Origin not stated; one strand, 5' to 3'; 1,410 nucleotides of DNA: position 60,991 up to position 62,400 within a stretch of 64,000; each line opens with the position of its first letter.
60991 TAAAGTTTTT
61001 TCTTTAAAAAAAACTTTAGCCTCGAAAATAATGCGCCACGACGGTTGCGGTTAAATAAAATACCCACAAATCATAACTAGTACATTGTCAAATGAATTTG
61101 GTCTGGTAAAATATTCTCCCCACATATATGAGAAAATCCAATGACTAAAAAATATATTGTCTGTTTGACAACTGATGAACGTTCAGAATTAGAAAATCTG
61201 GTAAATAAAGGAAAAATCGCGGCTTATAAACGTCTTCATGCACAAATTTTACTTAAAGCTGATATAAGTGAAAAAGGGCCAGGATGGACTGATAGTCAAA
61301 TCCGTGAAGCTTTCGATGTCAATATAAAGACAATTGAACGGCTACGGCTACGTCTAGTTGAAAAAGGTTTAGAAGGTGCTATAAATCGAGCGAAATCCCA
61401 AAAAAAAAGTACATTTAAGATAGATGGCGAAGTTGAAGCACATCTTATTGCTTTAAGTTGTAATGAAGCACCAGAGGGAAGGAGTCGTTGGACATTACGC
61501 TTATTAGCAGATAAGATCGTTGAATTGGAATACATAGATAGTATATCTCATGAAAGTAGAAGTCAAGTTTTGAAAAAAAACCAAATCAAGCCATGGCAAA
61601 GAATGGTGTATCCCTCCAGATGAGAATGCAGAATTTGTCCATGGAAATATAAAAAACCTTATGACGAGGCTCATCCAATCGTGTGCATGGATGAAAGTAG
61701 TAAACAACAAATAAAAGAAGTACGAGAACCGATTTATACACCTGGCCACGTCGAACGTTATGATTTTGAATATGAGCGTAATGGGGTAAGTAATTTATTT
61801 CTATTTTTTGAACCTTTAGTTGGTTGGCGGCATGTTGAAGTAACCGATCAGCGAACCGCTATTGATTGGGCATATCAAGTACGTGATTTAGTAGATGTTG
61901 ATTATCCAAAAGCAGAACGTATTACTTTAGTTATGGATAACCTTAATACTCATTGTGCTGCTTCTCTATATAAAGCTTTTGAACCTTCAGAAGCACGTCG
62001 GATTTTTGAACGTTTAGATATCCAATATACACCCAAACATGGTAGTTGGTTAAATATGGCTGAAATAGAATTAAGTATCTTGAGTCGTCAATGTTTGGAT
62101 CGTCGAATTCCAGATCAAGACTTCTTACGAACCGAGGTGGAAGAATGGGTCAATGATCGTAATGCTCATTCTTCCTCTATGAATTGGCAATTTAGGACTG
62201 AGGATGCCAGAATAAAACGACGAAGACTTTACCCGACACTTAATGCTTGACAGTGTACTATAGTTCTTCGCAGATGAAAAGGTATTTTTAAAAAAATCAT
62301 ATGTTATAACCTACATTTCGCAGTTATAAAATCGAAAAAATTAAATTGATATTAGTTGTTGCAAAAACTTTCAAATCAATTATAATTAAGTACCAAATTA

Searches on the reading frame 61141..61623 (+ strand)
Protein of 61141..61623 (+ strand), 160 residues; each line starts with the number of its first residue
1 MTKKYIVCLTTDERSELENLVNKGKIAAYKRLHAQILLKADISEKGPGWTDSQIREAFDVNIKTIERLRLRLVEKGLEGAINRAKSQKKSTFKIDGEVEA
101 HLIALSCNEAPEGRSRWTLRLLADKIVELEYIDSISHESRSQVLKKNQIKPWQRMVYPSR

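Call 9: search_protein_families(library=pfam, proteins=[window:61141-61623:+], max_evalue=0.01)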
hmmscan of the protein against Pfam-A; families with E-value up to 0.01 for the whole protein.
window:61141-61623:+ (160 aa): 3 families
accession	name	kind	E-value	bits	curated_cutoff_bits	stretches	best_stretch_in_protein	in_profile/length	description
PF13565.12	HTH_32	-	1.5e-12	48.3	33.7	1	64-143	1-72/73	Homeodomain-like domain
PF13384.12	HTH_23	-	0.0008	19.6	24.6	1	31-80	7-49/50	Homeodomain-like domain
PF13551.12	HTH_29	-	0.0025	18.3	28.1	1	50-100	14-64/64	Winged helix-turn helix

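Call 10: search_protein_families(library=ncbifam, proteins=[window:61141-61623:+], max_evalue=0.001)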
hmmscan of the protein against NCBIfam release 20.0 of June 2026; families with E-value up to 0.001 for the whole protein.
window:61141-61623:+ (160 aa): 2 families
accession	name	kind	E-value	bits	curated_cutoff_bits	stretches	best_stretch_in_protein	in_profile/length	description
NF033545.0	transpos_IS630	equivalog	4.8e-18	65.6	100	1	47-154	11-115/299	IS630 family transposase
NF033577.2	transpos_IS481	equivalog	0.00014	21.5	224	1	46-151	11-109/284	IS481 family transposase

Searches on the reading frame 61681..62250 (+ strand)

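Call 9: search_protein_families(library=pfam, proteins=[window:61681-62250:+], max_evalue=0.01)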
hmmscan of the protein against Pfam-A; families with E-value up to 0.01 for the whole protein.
window:61681-62250:+ (189 aa): 1 family
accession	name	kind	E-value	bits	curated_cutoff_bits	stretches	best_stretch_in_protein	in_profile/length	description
PF13358.12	DDE_3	-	1.6e-23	83.6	28.6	1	2-149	4-145/146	DDE superfamily endonuclease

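Call 10: search_protein_families(library=ncbifam, proteins=[window:61681-62250:+], max_evalue=0.001)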
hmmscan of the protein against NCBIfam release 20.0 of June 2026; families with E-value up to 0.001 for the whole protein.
window:61681-62250:+ (189 aa): 1 family
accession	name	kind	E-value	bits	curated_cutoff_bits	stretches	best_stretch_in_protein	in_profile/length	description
NF033545.0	transpos_IS630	equivalog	1.5e-31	109.9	100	1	1-161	147-299/299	IS630 family transposase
